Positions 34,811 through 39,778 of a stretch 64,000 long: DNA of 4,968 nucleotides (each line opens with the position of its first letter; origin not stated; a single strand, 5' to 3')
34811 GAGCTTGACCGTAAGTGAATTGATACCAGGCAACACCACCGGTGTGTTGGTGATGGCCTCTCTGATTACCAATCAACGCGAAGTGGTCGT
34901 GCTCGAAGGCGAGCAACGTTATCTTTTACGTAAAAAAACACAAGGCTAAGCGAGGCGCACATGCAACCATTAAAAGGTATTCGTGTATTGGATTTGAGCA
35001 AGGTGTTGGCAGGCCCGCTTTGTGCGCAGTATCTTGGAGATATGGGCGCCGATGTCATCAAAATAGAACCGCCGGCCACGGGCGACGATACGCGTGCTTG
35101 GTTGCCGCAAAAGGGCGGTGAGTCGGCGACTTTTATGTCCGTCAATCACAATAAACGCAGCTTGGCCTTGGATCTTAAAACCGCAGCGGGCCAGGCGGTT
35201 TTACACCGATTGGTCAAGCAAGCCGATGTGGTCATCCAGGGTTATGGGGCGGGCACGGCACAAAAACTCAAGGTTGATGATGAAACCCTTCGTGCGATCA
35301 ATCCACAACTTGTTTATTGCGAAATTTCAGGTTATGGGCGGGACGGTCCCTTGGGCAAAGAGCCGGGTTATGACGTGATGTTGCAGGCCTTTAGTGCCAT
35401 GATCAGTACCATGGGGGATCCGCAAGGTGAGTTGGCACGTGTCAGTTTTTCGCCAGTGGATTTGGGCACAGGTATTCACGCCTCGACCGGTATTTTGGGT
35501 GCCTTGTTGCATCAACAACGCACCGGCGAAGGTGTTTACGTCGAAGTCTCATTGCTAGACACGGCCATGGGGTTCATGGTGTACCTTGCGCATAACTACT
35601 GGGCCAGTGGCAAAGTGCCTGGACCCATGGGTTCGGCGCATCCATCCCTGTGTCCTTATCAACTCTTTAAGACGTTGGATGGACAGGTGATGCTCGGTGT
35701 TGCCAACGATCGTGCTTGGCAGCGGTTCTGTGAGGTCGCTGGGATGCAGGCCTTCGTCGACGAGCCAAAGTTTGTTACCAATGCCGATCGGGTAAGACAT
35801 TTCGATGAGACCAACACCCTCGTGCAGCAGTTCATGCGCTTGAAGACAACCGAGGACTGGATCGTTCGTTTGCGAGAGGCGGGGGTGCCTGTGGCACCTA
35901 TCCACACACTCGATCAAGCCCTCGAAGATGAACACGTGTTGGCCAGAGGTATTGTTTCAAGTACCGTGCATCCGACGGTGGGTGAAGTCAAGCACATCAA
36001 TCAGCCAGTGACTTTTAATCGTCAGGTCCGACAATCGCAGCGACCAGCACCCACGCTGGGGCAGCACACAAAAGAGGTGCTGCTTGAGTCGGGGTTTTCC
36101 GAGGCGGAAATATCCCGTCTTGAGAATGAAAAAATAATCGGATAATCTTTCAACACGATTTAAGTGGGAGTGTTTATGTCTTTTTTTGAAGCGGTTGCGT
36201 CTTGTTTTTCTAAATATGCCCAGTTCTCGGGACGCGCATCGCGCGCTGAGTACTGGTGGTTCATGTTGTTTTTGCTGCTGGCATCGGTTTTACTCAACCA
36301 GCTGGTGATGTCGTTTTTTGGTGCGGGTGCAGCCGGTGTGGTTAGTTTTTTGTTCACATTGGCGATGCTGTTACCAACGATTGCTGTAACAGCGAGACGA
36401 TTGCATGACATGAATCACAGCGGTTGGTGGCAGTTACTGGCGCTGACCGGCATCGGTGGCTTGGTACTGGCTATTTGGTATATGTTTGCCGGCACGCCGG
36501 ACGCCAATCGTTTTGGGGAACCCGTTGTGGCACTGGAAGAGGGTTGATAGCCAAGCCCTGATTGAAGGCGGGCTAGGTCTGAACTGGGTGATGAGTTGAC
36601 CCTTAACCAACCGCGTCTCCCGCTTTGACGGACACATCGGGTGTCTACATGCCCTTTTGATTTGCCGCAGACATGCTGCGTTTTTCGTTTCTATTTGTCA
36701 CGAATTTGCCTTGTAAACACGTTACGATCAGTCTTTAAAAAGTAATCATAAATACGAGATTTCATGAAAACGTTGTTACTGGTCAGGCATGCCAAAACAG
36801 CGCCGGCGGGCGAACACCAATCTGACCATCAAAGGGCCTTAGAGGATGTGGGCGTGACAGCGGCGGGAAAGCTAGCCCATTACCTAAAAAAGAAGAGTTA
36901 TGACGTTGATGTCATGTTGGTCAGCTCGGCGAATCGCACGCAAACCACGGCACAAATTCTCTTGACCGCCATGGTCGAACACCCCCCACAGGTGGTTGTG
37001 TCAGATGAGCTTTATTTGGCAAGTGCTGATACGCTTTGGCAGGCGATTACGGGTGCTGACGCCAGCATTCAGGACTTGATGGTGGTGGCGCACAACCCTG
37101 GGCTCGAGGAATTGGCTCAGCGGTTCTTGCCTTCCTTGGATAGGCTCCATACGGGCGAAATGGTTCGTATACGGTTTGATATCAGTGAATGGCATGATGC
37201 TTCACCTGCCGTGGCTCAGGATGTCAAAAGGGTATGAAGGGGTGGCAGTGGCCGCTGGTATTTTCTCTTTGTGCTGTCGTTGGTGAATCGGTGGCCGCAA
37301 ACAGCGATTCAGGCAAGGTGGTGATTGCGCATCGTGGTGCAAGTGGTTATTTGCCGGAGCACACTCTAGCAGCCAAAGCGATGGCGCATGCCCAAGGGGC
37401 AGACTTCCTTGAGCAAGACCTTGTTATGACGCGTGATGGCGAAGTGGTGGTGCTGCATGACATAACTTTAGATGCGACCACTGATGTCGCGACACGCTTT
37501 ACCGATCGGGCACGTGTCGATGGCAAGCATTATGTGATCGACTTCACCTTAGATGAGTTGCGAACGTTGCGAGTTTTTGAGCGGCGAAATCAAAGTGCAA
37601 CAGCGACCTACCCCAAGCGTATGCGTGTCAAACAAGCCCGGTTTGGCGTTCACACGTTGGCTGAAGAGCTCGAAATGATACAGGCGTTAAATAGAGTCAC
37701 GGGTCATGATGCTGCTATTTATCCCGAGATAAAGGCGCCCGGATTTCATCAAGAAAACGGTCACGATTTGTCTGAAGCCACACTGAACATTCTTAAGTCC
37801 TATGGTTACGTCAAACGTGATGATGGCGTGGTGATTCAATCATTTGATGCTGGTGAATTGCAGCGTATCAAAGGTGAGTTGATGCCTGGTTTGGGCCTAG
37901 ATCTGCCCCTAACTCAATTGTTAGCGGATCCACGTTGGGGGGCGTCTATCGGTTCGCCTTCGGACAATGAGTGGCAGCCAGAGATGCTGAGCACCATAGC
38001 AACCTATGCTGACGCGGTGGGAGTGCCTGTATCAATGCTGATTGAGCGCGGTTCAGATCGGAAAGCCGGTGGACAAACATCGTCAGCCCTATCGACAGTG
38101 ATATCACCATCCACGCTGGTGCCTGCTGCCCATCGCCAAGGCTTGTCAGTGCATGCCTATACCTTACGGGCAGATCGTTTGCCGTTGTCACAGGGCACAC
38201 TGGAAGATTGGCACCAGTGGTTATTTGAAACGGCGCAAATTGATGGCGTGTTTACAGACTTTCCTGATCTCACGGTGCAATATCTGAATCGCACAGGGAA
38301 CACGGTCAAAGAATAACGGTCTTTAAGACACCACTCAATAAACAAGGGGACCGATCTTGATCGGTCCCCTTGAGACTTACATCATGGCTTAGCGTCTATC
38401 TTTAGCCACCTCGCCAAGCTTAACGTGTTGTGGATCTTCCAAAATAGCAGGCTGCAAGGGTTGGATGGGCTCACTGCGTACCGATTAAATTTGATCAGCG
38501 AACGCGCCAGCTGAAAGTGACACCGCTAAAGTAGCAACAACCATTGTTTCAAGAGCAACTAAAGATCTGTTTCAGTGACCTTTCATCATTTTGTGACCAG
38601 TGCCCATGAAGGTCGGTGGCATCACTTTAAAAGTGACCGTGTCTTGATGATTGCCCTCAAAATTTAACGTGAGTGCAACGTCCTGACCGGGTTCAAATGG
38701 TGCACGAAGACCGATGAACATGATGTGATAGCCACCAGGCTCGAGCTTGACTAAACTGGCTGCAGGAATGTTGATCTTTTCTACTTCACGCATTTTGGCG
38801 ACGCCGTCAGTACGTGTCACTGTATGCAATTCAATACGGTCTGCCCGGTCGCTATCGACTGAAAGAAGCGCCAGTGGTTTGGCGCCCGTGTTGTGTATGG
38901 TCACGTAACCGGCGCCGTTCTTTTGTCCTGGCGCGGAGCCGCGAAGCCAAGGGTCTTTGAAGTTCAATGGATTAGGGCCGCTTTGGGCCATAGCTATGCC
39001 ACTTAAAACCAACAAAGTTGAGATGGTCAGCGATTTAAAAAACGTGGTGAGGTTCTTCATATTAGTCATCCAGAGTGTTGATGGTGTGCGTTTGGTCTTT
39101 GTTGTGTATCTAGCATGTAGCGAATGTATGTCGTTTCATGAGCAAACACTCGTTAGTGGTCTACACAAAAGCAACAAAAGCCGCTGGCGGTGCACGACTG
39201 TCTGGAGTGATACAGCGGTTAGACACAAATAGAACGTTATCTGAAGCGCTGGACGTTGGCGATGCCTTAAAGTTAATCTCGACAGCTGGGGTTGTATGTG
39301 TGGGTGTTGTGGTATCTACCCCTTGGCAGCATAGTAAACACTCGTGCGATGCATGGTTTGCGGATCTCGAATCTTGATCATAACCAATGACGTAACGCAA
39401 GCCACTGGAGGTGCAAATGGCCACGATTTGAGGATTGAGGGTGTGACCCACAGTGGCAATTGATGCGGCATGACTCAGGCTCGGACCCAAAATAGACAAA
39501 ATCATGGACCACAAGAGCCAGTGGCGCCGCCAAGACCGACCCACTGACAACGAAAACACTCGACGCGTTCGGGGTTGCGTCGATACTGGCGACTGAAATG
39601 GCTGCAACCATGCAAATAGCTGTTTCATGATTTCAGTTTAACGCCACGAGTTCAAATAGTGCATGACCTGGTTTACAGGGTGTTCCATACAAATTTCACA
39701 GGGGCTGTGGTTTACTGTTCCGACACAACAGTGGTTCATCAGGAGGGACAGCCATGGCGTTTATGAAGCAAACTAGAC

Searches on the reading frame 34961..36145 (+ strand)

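Call 81: search_protein_families(library=pfam, proteins=[window:34961-36145:+], max_evalue=0.00001)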
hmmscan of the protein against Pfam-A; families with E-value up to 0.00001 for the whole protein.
window:34961-36145:+ (394 aa): 1 family
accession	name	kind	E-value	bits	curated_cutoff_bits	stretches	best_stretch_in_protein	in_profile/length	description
PF02515.22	CoA_transf_3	-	1.8e-124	416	23.3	1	4-370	1-366/366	CoA-transferase family III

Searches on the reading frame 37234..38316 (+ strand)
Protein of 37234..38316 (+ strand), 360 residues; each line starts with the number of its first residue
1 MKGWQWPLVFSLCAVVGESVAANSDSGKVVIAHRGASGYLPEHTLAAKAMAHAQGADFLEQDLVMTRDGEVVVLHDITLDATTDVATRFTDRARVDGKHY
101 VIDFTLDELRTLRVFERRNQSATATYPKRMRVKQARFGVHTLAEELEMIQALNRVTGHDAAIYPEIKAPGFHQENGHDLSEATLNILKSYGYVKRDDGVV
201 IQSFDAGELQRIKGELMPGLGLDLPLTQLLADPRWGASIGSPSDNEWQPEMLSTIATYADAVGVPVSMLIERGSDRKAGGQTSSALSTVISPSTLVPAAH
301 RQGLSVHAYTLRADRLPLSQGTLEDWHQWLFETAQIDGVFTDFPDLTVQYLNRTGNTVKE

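Call 81: search_protein_families(library=pfam, proteins=[window:37234-38316:+], max_evalue=0.00001)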
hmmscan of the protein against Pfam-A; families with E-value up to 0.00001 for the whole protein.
window:37234-38316:+ (360 aa): 1 family
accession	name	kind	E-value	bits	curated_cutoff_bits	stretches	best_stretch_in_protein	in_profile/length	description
PF03009.23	GDPD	-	3e-47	162.2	23.6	1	33-346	1-244/244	Glycerophosphoryl diester phosphodiesterase family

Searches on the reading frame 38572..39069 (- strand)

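Call 81: search_protein_families(library=pfam, proteins=[window:38572-39069:-], max_evalue=0.00001)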
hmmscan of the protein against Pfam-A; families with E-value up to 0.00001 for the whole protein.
window:38572-39069:- (165 aa): 1 family
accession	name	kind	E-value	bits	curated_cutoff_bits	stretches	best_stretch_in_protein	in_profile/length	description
PF04314.18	PCuAC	-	3.2e-37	127.2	29.4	1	38-142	2-106/109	Copper chaperone PCu(A)C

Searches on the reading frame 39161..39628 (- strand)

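Call 81: search_protein_families(library=pfam, proteins=[window:39161-39628:-], max_evalue=0.00001)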
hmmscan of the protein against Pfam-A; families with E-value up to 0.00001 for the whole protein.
window:39161-39628:- (155 aa): 1 family
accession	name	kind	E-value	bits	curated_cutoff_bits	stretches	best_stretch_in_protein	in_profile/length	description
PF11162.13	DUF2946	-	1.6e-07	32.5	23.7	1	39-148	5-117/117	Protein of unknown function (DUF2946)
